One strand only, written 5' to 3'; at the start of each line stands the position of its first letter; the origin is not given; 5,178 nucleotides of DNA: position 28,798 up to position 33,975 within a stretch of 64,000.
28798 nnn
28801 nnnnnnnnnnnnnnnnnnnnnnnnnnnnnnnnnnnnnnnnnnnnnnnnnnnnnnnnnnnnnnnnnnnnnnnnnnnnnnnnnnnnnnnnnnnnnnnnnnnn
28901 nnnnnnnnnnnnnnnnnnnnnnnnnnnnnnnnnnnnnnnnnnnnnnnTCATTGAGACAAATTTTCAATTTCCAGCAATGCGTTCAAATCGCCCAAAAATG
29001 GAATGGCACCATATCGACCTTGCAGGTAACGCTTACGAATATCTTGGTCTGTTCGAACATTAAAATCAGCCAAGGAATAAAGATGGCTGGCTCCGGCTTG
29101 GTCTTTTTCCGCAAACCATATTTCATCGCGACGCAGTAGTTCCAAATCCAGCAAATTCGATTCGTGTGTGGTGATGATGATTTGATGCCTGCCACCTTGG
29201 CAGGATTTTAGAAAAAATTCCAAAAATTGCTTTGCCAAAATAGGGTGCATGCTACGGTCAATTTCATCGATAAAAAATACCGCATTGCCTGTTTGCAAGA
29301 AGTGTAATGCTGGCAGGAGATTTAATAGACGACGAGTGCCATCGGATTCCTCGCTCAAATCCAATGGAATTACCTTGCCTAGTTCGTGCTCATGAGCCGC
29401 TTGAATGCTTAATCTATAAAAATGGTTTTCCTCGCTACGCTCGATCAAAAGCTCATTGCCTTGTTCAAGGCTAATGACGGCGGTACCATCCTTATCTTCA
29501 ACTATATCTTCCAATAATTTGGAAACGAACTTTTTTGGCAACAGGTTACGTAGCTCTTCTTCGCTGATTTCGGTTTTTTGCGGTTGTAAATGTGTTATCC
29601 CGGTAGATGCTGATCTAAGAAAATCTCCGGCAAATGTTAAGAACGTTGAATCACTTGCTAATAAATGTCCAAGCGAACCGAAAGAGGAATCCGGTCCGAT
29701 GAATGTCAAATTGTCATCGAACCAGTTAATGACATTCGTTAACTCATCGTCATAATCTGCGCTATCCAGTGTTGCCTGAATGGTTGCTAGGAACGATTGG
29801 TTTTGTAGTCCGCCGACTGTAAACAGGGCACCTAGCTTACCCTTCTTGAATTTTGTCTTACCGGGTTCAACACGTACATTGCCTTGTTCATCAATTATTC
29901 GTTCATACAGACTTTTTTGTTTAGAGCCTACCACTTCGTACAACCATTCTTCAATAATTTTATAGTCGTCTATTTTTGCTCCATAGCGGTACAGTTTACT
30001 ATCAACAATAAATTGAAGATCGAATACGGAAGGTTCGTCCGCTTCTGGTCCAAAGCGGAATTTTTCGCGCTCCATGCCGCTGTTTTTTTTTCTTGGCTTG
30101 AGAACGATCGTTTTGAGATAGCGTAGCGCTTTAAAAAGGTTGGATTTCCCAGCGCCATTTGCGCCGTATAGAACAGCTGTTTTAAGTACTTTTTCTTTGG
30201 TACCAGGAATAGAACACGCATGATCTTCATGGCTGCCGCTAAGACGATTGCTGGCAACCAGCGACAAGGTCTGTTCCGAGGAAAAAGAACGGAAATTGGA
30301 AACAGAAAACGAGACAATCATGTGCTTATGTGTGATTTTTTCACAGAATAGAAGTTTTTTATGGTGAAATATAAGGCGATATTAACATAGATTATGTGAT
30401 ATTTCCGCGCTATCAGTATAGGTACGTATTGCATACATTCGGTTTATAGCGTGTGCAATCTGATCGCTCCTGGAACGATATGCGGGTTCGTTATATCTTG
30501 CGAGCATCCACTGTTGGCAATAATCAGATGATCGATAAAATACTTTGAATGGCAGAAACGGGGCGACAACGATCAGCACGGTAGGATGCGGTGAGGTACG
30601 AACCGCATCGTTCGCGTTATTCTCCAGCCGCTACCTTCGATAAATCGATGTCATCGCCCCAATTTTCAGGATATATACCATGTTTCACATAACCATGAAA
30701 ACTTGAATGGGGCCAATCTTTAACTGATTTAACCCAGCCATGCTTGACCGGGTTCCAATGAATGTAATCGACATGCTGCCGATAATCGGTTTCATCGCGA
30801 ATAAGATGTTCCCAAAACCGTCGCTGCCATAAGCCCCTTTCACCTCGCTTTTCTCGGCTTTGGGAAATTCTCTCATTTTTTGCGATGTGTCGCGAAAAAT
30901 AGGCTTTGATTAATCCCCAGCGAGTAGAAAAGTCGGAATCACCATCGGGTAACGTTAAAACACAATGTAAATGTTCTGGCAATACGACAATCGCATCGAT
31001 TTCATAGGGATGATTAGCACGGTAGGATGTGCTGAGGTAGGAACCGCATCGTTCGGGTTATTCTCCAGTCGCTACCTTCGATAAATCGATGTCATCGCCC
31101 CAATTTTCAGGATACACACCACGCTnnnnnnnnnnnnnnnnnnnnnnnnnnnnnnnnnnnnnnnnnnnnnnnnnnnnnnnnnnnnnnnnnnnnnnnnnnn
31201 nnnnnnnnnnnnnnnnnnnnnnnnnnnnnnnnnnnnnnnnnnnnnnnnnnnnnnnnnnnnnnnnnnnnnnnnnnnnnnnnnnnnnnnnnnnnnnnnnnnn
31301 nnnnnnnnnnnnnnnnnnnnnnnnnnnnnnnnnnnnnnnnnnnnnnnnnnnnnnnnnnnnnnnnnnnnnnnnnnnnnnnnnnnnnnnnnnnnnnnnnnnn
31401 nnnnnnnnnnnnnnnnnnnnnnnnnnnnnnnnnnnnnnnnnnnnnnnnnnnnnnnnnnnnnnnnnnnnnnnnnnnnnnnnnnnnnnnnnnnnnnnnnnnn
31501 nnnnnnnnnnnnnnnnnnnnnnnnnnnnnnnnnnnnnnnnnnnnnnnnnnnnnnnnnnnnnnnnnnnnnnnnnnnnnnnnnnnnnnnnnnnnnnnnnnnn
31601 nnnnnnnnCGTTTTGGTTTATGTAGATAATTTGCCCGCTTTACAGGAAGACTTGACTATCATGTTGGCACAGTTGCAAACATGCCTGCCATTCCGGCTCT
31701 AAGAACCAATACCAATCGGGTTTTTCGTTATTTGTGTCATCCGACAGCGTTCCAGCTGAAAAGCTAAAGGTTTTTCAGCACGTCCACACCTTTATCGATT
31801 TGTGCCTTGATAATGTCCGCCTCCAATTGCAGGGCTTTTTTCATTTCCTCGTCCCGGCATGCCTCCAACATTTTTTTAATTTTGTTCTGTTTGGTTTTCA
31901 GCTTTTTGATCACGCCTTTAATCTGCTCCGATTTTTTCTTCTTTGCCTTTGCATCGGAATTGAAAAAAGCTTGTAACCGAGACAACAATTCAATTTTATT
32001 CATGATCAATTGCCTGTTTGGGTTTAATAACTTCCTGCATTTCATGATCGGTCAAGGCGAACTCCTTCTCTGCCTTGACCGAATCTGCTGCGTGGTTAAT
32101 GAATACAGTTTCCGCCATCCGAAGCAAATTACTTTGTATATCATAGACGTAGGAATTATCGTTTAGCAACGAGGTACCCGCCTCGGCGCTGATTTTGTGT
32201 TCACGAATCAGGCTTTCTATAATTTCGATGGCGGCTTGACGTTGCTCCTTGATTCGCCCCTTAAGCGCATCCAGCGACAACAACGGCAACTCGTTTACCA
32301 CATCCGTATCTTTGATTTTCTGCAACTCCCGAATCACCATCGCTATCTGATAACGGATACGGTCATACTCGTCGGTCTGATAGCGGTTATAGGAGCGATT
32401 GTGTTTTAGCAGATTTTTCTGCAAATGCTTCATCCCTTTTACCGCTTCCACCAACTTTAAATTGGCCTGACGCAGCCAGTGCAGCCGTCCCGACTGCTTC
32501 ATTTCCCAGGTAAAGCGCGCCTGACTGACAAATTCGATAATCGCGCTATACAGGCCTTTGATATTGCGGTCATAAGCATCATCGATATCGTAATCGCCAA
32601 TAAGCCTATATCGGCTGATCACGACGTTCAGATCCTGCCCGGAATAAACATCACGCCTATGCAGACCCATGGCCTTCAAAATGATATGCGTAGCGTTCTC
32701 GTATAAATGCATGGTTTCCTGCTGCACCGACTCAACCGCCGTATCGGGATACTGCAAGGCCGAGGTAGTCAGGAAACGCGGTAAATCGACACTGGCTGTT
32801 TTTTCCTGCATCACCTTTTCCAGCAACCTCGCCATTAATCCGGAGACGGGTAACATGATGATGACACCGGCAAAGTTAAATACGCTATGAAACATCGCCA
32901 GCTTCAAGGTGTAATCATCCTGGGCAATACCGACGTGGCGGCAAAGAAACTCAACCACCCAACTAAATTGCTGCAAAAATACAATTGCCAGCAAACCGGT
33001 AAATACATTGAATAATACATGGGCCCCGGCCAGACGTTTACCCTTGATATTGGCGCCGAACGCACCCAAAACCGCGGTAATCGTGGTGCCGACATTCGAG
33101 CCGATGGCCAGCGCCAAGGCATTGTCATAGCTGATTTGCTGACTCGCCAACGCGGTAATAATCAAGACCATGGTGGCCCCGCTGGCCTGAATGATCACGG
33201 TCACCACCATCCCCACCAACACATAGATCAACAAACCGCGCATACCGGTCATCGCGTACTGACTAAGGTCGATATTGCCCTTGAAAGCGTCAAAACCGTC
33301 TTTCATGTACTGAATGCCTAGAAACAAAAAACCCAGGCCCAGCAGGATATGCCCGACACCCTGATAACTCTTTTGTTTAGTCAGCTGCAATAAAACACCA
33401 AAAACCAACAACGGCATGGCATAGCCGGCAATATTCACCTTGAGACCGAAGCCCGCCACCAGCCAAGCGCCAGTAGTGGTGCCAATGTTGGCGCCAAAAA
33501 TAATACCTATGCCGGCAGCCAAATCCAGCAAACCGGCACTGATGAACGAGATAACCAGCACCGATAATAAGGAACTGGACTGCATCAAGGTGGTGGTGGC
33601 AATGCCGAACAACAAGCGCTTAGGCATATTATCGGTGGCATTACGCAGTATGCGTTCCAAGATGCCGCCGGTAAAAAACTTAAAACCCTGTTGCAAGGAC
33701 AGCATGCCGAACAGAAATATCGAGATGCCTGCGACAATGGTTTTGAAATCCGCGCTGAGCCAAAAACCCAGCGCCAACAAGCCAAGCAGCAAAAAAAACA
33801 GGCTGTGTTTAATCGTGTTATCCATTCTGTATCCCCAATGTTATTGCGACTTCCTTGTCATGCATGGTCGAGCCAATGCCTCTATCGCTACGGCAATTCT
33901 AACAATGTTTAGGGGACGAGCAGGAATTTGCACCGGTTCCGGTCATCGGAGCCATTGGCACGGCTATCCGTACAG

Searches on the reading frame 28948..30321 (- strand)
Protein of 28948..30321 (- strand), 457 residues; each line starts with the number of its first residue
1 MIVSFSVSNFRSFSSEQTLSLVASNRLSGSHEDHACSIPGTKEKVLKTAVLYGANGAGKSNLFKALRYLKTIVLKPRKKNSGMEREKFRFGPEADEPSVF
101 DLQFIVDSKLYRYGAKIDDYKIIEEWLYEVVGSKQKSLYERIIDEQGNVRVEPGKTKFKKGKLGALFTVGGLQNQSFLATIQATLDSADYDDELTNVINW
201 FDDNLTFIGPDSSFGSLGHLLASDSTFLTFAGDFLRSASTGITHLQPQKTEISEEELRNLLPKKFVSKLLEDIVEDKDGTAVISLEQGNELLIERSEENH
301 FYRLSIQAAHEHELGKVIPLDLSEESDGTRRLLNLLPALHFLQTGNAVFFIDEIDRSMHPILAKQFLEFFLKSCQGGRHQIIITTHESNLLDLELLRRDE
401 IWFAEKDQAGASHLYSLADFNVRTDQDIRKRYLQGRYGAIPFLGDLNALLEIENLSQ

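Call 3: search_protein_families(library=pfam, proteins=[window:28948-30321:-], max_evalue=0.01)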
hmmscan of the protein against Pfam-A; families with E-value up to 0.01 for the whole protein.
window:28948-30321:- (457 aa): 5 families
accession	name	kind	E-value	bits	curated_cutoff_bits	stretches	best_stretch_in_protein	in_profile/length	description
PF13304.12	AAA_21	-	5.7e-37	128.9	27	1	49-392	2-304/304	AAA domain, putative AbiEii toxin, Type IV TA system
PF13175.12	AAA_15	-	9.1e-11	42.4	32.1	2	303-389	291-372/374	AAA ATPase domain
PF13476.12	AAA_23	-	8.9e-07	30.2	27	1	6-160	3-107/201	AAA domain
PF02463.25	SMC_N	-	2.4e-06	27.6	40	1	48-69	26-47/220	RecF/RecN/SMC N terminal domain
PF00004.35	AAA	-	0.00099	20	21.2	0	343-398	57-122/131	ATPase family associated with various cellular activities (AAA)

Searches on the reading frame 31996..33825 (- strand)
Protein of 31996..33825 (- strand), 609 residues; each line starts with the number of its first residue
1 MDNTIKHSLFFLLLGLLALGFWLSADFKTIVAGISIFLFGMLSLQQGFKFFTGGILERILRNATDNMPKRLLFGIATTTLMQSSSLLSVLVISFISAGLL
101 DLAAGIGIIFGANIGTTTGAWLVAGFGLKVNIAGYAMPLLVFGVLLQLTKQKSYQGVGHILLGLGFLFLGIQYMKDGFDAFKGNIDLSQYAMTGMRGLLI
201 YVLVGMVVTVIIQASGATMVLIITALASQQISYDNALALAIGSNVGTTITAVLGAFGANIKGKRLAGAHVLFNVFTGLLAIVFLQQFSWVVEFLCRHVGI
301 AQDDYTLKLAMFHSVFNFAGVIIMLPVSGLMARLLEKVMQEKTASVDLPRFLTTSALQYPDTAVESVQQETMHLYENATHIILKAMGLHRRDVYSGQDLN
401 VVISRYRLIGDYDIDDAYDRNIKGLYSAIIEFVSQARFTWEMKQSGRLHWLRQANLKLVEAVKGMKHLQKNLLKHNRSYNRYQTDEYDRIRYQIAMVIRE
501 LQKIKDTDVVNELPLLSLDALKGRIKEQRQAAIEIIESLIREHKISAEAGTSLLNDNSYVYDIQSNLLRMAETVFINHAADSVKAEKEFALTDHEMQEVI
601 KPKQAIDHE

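Call 3: search_protein_families(library=pfam, proteins=[window:31996-33825:-], max_evalue=0.01)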
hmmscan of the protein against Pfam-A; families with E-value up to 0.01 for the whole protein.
window:31996-33825:- (609 aa): 2 families
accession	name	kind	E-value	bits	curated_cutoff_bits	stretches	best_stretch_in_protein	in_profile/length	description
PF02690.20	Na_Pi_cotrans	-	7.5e-46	156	29.1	2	36-175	1-136/137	Na+/Pi-cotransporter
PF07299.16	EF-G-binding_N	-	0.00091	20.1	27.1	1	483-562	3-81/83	Elongation factor G-binding protein, N-terminal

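Call 5: search_protein_families(library=ncbifam, proteins=[window:31996-33825:-], max_evalue=0.01)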
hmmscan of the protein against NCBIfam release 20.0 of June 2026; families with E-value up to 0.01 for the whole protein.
window:31996-33825:- (609 aa): 3 families
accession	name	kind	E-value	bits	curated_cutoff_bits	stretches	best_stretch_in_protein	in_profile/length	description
TIGR00704.1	NaPi_cotrn_rel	hypoth_equivalog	1.6e-56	192.2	210.1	1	30-341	7-307/308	Na/Pi-cotransporter II-related protein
NF037997.1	Na_Pi_symport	subfamily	4.8e-49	167.4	50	1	33-334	4-293/294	Na/Pi symporter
TIGR01013.1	2a58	subfamily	1.5e-12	47.2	306.15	2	40-124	10-96/456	sodium-dependent inorganic phosphate transporter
